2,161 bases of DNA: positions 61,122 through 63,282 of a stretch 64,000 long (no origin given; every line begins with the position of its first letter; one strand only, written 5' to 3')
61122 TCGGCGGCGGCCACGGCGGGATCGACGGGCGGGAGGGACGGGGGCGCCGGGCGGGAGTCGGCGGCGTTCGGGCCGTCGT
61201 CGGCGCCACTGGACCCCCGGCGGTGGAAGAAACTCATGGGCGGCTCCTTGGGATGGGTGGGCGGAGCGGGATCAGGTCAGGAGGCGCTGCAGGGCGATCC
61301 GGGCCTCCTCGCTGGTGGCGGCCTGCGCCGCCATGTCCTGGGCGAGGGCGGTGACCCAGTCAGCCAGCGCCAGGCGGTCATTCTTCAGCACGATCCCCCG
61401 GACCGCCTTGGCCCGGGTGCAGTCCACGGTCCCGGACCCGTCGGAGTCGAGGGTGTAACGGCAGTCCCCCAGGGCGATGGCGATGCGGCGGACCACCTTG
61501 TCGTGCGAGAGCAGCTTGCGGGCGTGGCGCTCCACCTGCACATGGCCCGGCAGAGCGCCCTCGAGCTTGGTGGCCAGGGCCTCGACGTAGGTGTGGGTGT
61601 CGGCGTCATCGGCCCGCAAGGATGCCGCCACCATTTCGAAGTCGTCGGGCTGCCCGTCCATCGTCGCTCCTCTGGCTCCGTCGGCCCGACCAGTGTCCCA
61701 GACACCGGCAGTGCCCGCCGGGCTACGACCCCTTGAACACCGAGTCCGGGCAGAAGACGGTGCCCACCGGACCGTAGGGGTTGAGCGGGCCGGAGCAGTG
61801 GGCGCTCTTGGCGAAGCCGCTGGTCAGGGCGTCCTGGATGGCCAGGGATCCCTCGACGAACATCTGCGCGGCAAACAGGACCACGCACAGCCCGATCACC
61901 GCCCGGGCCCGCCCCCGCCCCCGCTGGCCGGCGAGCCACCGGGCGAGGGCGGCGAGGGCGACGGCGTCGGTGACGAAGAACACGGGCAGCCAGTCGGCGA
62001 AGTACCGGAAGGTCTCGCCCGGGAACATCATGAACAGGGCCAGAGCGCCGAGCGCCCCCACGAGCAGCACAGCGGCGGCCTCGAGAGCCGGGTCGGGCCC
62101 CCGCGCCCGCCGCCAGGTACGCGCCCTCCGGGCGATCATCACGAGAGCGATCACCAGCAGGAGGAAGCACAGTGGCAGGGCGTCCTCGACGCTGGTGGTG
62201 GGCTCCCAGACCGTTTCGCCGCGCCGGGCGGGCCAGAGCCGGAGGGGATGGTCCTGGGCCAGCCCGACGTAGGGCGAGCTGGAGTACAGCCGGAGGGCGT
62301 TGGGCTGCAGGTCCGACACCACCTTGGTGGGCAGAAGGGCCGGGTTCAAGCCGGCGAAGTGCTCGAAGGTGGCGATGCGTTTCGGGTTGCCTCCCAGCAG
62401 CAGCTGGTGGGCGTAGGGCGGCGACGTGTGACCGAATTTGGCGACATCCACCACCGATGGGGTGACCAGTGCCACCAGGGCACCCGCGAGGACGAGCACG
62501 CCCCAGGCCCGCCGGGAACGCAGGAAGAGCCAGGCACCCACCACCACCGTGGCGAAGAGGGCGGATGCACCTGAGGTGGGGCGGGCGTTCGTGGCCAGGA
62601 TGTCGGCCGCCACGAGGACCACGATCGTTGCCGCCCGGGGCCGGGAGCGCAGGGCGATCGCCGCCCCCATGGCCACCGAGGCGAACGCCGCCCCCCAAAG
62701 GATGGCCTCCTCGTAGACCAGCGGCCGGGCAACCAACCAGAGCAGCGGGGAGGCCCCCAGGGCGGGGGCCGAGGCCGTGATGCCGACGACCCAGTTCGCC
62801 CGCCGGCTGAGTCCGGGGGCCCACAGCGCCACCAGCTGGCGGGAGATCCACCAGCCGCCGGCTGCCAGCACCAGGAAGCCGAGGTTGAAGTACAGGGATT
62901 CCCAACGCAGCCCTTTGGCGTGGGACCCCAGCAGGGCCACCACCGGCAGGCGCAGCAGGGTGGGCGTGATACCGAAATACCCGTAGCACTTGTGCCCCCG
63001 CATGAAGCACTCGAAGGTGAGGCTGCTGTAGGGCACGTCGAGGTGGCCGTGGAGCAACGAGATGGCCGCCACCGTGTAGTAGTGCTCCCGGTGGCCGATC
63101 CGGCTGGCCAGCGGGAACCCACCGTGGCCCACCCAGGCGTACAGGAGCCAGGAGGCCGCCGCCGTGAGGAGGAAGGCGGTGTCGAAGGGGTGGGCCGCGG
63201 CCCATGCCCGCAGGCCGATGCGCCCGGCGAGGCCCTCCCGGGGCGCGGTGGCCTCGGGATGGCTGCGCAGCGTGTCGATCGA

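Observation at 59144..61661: Cluster of two paralogous double-YbjQ (DUF74) proteins plus two small hypotheticals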

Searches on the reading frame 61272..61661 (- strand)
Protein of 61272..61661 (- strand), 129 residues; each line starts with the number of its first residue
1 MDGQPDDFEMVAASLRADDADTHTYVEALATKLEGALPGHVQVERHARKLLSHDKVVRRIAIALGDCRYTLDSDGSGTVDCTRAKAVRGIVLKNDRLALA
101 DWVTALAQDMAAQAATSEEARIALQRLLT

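Call 3: search_protein_families(library=pfam, proteins=[window:61272-61661:-], max_evalue=0.01)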
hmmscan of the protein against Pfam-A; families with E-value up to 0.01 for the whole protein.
window:61272-61661:- (129 aa): 0 families

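Call 4: search_protein_families(library=ncbifam, proteins=[window:61272-61661:-], max_evalue=0.01)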
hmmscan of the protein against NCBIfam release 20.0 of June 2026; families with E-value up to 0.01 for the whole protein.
window:61272-61661:- (129 aa): 0 families

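Call 5: search_protein_families(library=padloc, proteins=[window:61272-61661:-], max_evalue=0.1)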
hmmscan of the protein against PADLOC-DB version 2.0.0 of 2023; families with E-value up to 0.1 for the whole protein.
window:61272-61661:- (129 aa): 0 families

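Call 10: find_homologous_proteins(query=window:61272-61661:-, max_evalue=0.001)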
Query window:61272-61661:- (129 aa): 225 proteins with E <= 0.001 among 472 candidates; the best 120 are listed.
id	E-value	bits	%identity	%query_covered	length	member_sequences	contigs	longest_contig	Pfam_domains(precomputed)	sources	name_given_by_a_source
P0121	1.7e-71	256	94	100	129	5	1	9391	-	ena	-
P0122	1.1e-69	250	91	100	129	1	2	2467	-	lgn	-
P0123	5.6e-52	193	72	100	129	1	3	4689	PF16817.12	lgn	-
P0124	1.8e-51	191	70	100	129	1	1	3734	PF16817.12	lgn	-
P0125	3.1e-51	191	73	99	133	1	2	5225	PF16817.12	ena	-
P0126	5.2e-51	190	70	100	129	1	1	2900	PF16817.12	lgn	-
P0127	1.4e-50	188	69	100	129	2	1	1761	-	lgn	-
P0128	4.0e-50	187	69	100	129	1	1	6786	-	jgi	jgi:hypothetical protein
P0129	9.2e-50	186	69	99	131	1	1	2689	-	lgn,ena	-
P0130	1.3e-49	185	68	100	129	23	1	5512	-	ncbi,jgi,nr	ncbi:MAG: hypothetical protein QOD62_1194 [Actinomycetota bacterium]|jgi:hypothetical protein|nr:hyp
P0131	8.3e-49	183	72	98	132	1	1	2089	-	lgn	-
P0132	1.1e-48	182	67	100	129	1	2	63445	-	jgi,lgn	jgi:hypothetical protein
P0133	4.0e-48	180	65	100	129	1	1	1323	-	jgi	-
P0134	4.0e-48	180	66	100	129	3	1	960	-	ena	-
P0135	4.6e-47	177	65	100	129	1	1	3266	-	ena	-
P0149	2.8e-45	171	72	92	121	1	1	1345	PF16817.12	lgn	-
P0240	2.4e-30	123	54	98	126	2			PF16817.12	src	-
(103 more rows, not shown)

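Call 23: search_protein_families(library=pfam, proteins=[P0123, P0125, window:61272-61661:-], max_evalue=10)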
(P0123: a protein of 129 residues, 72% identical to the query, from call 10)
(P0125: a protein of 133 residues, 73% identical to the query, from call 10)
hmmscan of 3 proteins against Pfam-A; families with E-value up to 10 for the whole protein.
P0123 (129 aa): 1 family
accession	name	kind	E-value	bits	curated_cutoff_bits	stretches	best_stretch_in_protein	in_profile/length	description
PF16817.10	DUF5073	-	2.3e-05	24.9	27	1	29-108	25-95/121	Domain of unknown function (DUF5073)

P0125 (133 aa): 2 families
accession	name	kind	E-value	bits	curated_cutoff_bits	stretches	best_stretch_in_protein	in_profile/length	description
PF16817.10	DUF5073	-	6.1e-06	26.7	27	1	32-115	24-98/121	Domain of unknown function (DUF5073)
PF05650.16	DUF802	-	0.07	14.1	22.6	1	81-130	3-40/53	Domain of unknown function (DUF802)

window:61272-61661:- (129 aa): 2 families
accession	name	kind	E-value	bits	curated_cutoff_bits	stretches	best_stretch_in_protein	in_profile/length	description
PF16817.10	DUF5073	-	0.012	16.1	27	1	28-111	24-98/121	Domain of unknown function (DUF5073)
PF05650.16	DUF802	-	0.1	13.5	22.6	1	100-126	14-40/53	Domain of unknown function (DUF802)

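Call 27: search_solved_structures(query=A3, max_evalue=10)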
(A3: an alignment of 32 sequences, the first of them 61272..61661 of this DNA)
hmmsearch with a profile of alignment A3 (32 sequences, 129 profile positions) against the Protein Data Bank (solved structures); distinct sequences matched with E-value up to 10: 1.
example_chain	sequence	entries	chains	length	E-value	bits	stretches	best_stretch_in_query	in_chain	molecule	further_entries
2k3m_A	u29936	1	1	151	0.086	16.3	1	61-110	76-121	Rv1761c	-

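Call 34: predict_structure(alignment_id=A4)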
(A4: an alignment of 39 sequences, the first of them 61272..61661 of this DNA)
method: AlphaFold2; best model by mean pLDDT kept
length: 129 residues; sequences in the alignment: 39
mean_pLDDT: 88.2   pTM: 0.83
mean pLDDT of the five models: 88.2, 86.8, 85.4, 84.9, 84.2
residues with pLDDT >= 90: 80; 70-90: 40; 50-70: 6; < 50: 3
segments of 3 or more residues with pLDDT < 50: 1-3
pLDDT, mean of each block of 10 residues (from residue 1): 65 81 92 94 92 91 94 92 85 86 95 91 90
secondary structure, 60 per line:
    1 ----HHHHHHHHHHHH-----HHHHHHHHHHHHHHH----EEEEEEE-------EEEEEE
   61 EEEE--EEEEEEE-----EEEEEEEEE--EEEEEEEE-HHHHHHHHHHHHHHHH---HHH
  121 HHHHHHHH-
elements in order: H5-16 H22-36 E41-47 E55-64 E67-73 E79-87 E90-97 H99-114 H118-128

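Call 40: fold_search(model_id=the predicted structure, library=pdb)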
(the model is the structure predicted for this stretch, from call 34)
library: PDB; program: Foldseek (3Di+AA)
matches with E <= 10: 472; with E <= 0.001: 0
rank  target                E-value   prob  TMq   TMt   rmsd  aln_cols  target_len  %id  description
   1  1jnw                  3.8e-01  0.18  0.22  0.14  18.9        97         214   13  Active Site Structure of E. coli pyridoxine 5'-phosphate Oxidase (released 2001-08-01)
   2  7zvk_B                3.8e-01  0.06  0.16  0.13  13.0       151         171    9  Crystal structure of human STING in complex with 3',3'-c-(2'F,2'dAMP-<carba>IMP) (released 2023-11-29)
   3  8ysb                  4.5e-01  0.06  0.15  0.18  16.8       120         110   15  Crystal structure of DynA1, a putative monoxygenase from Mivromonospora chersina. (released 2024-09-04)
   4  5nro_A                4.8e-01  0.08  0.18  0.06  14.1       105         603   15  Structure of full-length DnaK with bound J-domain (released 2018-01-17)
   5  7xr9_D                5.1e-01  0.28  0.27  0.11   9.8        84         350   14  Crystal structure of DgpA with glucose (released 2023-04-05)
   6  5e84_A                5.1e-01  0.12  0.21  0.07  13.6        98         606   14  ATP-bound state of BiP (released 2016-01-27)
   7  4h62_Q                5.4e-01  0.30  0.36  0.21   7.9       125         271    8  Structure of the Saccharomyces cerevisiae Mediator subcomplex Med17C/Med11C/Med22C (released 2012-10-31)
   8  9laa_A                5.7e-01  0.30  0.33  0.34   7.8       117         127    9  Cryo-EM structure of Shewanella oneidensis MR-1 PilA pili. (released 2026-01-07)
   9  2gia_G                5.7e-01  0.28  0.27  0.23   7.5        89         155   10  Crystal structures of trypanosoma bruciei MRP1/MRP2 (released 2006-09-05)
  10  6zmd_A                5.7e-01  0.13  0.20  0.07  11.8        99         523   14  Crystal structure of HYPE covalently tethered to BiP bound to AMP-PNP (released 2021-04-14)
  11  8a2k_B                6.4e-01  0.06  0.19  0.16  12.2       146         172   11  human STING in complex with 2'-3'-cyclic-GMP-7-deaza(4-[(2-naphthyloxy)methyl]phenyl)-AMP (released 2022-10-12)
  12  6ymh_AAA              7.6e-01  0.35  0.23  0.19  11.4        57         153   19  X-ray structure of the K72I, Y129F, R133L, H199A quadruple mutant of PNP-oxidase from E. coli in complex with PLP (released 2021-04-28)
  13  1wv4_B                7.6e-01  0.30  0.23  0.19  11.7        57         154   16  X-ray Structure of Escherichia coli pyridoxine 5'-phosphate oxidase in tetragonal crystal form (released 2004-12-28)
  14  1dnl                  8.1e-01  0.11  0.23  0.15  18.6       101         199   13  X-RAY STRUCTURE OF ESCHERICHIA COLI PYRIDOXINE 5'-PHOSPHATE OXIDASE COMPLEXED WITH FMN AT 1.8 ANGSTROM RESOLUTION (released 2000-01-05)
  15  6fne_B                8.1e-01  0.05  0.16  0.09  13.9       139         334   12  Structure of human Brag2 (Sec7-PH domains) with the inhibitor Bragsin bound to the PH domain (released 2019-03-13)
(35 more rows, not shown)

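Call 58: search_solved_structures(query=window:61272-61661:-, max_evalue=10, show_alignments=2)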
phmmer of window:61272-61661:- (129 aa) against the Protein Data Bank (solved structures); distinct sequences matched with E-value up to 10: 0.

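Call 59: search_solved_structures(query=A4, max_evalue=10, show_alignments=1)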
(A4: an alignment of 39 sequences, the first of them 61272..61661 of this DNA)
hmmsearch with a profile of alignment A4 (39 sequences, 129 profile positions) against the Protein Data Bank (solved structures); distinct sequences matched with E-value up to 10: 1.
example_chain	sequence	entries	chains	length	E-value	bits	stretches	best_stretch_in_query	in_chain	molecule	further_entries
2k3m_A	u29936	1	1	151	0.65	13.6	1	61-111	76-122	Rv1761c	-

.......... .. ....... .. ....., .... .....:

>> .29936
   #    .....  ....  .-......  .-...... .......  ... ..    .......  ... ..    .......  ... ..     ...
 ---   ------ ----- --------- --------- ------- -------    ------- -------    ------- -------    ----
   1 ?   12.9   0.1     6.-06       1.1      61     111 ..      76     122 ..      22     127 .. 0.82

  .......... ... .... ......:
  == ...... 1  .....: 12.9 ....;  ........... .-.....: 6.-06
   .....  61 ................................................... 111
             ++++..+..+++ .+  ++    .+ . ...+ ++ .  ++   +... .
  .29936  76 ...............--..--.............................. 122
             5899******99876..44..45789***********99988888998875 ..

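Call 65: search_protein_families(library=pfam, alignment_id=A4, max_evalue=0.05)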
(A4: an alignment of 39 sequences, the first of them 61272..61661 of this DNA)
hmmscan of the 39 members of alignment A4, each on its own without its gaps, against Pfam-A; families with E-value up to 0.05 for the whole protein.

A. member 1, window:61272-61661:- (129 aa): 1 family
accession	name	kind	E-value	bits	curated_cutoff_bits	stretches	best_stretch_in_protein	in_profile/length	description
PF16817.10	DUF5073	-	0.012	16.1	27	1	28-111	24-98/121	Domain of unknown function (DUF5073)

B. families by the number of members that match (of 39 scanned): 5 families
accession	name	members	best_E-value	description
PF16817.10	DUF5073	14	6.1e-06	Domain of unknown function (DUF5073)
PF24616.1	DUF7624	1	0.0014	Domain of unknown function (DUF7624)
PF24481.2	CT398_CC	1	0.013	CT398-like coiled coil hairpin domain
PF18934.5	DUF5682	1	0.019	Family of unknown function (DUF5682)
PF25182.1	NonGDSL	1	0.021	Non-GDSL lipase-like family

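Call 91: search_solved_structures(query=A6, max_evalue=10, show_alignments=1)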
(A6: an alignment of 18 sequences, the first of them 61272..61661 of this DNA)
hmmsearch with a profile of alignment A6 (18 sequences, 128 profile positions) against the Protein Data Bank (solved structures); distinct sequences matched with E-value up to 10: 1.
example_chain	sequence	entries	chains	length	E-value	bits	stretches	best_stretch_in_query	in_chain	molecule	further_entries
2k3m_A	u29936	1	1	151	0.2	15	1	27-108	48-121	Rv1761c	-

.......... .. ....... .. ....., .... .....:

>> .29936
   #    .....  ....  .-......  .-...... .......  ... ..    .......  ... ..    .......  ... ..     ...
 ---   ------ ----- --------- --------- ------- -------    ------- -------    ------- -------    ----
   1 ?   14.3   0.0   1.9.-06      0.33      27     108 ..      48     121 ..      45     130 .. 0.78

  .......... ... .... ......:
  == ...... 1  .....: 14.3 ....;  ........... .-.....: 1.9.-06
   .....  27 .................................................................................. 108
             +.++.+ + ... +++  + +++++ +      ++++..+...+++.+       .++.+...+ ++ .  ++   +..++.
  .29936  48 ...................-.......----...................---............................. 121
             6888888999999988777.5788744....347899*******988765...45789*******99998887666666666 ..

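Call 92: search_protein_families(library=pfam, alignment_id=A6, max_evalue=0.05)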
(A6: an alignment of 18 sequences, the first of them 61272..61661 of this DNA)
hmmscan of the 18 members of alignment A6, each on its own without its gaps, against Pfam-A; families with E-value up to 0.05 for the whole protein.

A. member 1, window:61272-61661:- (129 aa): 1 family
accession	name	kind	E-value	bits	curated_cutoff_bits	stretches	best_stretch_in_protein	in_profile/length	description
PF16817.10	DUF5073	-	0.012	16.1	27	1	28-111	24-98/121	Domain of unknown function (DUF5073)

B. families by the number of members that match (of 18 scanned): 4 families
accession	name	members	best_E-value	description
PF16817.10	DUF5073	5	6.1e-06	Domain of unknown function (DUF5073)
PF24481.2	CT398_CC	1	0.013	CT398-like coiled coil hairpin domain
PF18934.5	DUF5682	1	0.019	Family of unknown function (DUF5682)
PF13600.11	DUF4140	1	0.037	N-terminal domain of unknown function (DUF4140)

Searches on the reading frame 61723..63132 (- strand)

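Call 3: search_protein_families(library=pfam, proteins=[window:61723-63132:-], max_evalue=0.01)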
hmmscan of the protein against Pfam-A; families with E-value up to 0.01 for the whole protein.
window:61723-63132:- (469 aa): 1 family
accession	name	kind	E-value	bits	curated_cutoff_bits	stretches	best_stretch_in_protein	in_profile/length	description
PF11992.13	TgpA_N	-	0.0078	15.7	30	1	320-431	22-125/333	TgpA N-terminal domain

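Call 4: search_protein_families(library=ncbifam, proteins=[window:61723-63132:-], max_evalue=0.01)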
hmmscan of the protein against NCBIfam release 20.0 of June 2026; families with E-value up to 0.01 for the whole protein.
window:61723-63132:- (469 aa): 1 family
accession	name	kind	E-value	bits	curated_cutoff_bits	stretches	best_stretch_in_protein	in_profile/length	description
NF051875.1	glycan_WsfD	subfamily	0.0052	15.6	80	1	139-225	148-234/452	glycan biosynthesis hexose transferase WsfD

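Call 5: search_protein_families(library=padloc, proteins=[window:61723-63132:-], max_evalue=0.1)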
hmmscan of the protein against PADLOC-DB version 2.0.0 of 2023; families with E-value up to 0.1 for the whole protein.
window:61723-63132:- (469 aa): 0 families
